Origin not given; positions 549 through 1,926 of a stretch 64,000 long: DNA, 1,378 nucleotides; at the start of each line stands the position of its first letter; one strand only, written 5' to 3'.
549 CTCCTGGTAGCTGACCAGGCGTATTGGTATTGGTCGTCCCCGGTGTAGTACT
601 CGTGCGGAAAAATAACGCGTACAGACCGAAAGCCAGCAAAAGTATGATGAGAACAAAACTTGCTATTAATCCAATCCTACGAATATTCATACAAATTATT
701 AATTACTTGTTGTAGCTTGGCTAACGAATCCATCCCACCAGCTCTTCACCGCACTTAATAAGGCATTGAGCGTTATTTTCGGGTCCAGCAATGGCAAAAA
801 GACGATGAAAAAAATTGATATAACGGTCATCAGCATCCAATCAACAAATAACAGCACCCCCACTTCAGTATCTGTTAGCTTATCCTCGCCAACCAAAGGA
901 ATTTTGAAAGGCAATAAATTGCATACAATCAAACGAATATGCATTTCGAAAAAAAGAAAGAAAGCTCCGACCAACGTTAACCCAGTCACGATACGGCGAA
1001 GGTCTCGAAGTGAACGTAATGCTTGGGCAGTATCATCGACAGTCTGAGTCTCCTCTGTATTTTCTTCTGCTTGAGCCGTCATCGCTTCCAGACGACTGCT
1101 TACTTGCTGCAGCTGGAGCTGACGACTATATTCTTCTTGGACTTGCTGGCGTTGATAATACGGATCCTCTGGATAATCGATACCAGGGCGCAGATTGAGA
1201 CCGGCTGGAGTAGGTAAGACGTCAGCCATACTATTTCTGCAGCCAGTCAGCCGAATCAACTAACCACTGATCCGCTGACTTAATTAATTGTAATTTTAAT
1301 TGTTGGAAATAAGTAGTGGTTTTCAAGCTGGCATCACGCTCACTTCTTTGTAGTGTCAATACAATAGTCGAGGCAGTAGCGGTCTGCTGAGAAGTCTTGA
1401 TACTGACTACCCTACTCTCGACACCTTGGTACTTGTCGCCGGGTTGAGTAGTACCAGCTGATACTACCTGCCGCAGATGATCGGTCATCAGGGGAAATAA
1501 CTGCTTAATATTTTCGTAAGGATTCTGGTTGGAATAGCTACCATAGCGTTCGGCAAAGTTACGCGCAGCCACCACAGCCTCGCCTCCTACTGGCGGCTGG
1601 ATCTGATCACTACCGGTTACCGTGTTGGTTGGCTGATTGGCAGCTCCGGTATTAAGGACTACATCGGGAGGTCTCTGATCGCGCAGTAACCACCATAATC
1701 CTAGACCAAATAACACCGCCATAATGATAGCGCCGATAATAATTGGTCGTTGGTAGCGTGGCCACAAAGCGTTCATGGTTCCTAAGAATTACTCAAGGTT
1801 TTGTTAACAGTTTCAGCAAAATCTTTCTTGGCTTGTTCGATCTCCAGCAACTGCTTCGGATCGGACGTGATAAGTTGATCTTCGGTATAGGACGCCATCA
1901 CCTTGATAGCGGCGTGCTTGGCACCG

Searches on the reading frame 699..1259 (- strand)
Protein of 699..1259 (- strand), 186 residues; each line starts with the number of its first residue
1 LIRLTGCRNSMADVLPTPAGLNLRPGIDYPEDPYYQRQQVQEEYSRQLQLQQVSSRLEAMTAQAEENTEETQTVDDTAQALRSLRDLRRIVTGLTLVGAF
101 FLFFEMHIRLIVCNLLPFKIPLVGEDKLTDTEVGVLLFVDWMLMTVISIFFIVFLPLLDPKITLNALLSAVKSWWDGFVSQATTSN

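Call 3: search_protein_families(library=pfam, proteins=[window:699-1259:-], max_evalue=0.1)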
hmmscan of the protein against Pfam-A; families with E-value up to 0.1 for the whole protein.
window:699-1259:- (186 aa): 1 family
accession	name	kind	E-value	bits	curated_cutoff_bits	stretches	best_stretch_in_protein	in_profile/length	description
PF00517.22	GP41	-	0.02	15.2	29.6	1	47-120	103-173/197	Retroviral envelope protein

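Call 15: search_protein_families(library=ncbifam, proteins=[window:699-1259:-], max_evalue=0.1)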
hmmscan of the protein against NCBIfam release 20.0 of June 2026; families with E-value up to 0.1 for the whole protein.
window:699-1259:- (186 aa): 1 family
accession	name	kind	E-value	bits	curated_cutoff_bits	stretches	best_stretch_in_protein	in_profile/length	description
NF041646.1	VC0807_fam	subfamily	0.017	14.8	65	1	71-154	118-186/189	VC0807 family protein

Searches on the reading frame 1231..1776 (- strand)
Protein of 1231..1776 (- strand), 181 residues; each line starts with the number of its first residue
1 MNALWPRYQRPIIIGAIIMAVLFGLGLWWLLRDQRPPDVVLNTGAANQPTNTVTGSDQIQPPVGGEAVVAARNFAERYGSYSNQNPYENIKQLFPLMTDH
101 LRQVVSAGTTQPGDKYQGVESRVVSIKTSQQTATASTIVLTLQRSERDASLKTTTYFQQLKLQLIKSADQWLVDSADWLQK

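Call 3: search_protein_families(library=pfam, proteins=[window:1231-1776:-], max_evalue=0.1)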
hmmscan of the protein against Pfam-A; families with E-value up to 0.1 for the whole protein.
window:1231-1776:- (181 aa): 3 families
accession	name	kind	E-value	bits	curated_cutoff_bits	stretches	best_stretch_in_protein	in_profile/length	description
PF11174.13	DUF2970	-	0.034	14.4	27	1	11-30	32-51/56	Protein of unknown function (DUF2970)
PF12698.13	ABC2_membrane_3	-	0.045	13.3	31.6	1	13-168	4-131/347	ABC-2 family transporter protein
PF13567.11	DUF4131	-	0.056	13.6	31.6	0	9-55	26-71/165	Domain of unknown function (DUF4131)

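Call 15: search_protein_families(library=ncbifam, proteins=[window:1231-1776:-], max_evalue=0.1)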
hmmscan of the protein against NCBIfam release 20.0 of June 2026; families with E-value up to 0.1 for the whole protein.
window:1231-1776:- (181 aa): 0 families

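Call 57: find_homologous_proteins(query=window:1231-1776:-, max_evalue=0.001)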
Query window:1231-1776:- (181 aa): 11 proteins with E <= 0.001 among 71 candidates.
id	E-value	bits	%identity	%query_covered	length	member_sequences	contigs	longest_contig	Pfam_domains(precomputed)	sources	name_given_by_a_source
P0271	7.5e-115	399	100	100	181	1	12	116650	-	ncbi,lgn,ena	-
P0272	6.1e-99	347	86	100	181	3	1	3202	-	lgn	-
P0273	6.0e-93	327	81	98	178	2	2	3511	-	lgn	-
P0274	1.8e-52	196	56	87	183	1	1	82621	-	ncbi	ncbi:MAG: hypothetical protein V1846_01575 [Candidatus Komeilibacteria bacterium]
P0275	1.7e-47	179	52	95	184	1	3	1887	-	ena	-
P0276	1.7e-16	78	37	65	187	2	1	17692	-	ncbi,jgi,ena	-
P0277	4.0e-16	77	38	61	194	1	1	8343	-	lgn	-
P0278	2.4e-15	75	36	65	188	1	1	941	-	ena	-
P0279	1.1e-14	73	38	65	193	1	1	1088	-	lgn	-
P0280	7.6e-14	70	39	62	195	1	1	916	-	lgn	-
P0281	4.3e-6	45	29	95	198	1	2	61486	-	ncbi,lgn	-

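Call 64: predict_structure(alignment_id=A3)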
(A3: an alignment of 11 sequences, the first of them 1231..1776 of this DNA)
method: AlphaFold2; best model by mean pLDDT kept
length: 181 residues; sequences in the alignment: 11
mean_pLDDT: 74.3   pTM: 0.59
mean pLDDT of the five models: 74.3, 73.9, 73.9, 71.9, 71.5
residues with pLDDT >= 90: 45; 70-90: 82; 50-70: 20; < 50: 34
segments of 3 or more residues with pLDDT < 50: 33-63
pLDDT, mean of each block of 10 residues (from residue 1): 53 79 78 44 35 34 68 90 75 88 77 80 88 90 91 90 90 91 53
secondary structure, 60 per line:
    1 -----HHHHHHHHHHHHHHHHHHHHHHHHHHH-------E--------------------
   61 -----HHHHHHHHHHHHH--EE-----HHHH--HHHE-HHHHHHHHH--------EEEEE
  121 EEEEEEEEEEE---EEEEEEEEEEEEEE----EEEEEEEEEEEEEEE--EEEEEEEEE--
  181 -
elements in order: H6-32 H66-78 H88-91 H99-107 E116-131 E135-148 E153-167 E170-178

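Call 66: fold_search(model_id=the predicted structure, library=pdb)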
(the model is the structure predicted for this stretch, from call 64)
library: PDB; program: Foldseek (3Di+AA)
matches with E <= 10: 1044; with E <= 0.001: 2
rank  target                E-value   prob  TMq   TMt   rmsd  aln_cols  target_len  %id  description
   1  7aed_B                8.2e-05  1.00  0.47  0.58   3.5       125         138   18  VirB8 domain of PrgL from Enterococcus faecalis pCF10 (released 2020-11-18)
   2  7aed_A                1.2e-04  1.00  0.46  0.61   3.6       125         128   18  VirB8 domain of PrgL from Enterococcus faecalis pCF10 (released 2020-11-18)
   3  8rtd_Y                1.1e-03  1.00  0.46  0.44  14.7       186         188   16  Stalk-Arches-IMC structure from the fully-assembled R388 type IV secretion system determined by cryo-EM. (released 2024-06-19)
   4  2ux0_E                1.6e-03  1.00  0.46  0.59   4.2       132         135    8  Structure of the oligomerisation domain of calcium-calmodulin dependent protein kinase II gamma (released 2007-04-10)
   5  3ub1_C                1.8e-03  1.00  0.44  0.33   3.8       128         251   12  Ntf2 like protein involved in plasmid conjugation (released 2012-02-08)
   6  2f86_B                2.0e-03  1.00  0.43  0.58   4.4       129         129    8  The Association Domain of C. elegans CaMKII (released 2006-02-07)
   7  3ub1_B                2.1e-03  1.00  0.45  0.34   3.6       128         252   11  Ntf2 like protein involved in plasmid conjugation (released 2012-02-08)
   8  6iqt_A                2.2e-03  1.00  0.49  0.62   4.2       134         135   16  Crystal Structure of CagV, a VirB8 homolog of T4SS from Helicobacter pylori Strain 26695 (released 2019-11-13)
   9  5d9r                  2.2e-03  1.00  0.38  0.48   4.7       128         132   13  Crystal structure of a conserved domain in the intermembrane space region of the plastid division protein ARC6 (released 2015-11-11)
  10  2ux0_B                2.6e-03  1.00  0.45  0.58   4.2       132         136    8  Structure of the oligomerisation domain of calcium-calmodulin dependent protein kinase II gamma (released 2007-04-10)
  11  7sjy_B                3.1e-03  1.00  0.40  0.25   4.7       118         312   15  Crystal structure of Clostridium thermocellum RsgI9 S1C-NTF2 bi-domain (released 2022-03-02)
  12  2ux0_F                3.3e-03  1.00  0.46  0.59   4.2       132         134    8  Structure of the oligomerisation domain of calcium-calmodulin dependent protein kinase II gamma (released 2007-04-10)
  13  3ub1_A                3.3e-03  1.00  0.46  0.35   3.5       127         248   11  Ntf2 like protein involved in plasmid conjugation (released 2012-02-08)
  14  2ux0_D                3.9e-03  1.00  0.42  0.54   4.5       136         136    8  Structure of the oligomerisation domain of calcium-calmodulin dependent protein kinase II gamma (released 2007-04-10)
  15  5had                  3.9e-03  1.00  0.41  0.53   4.5       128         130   13  Crystal structure of intermembrane space region of chloroplast protein ARC6 (released 2017-01-18)
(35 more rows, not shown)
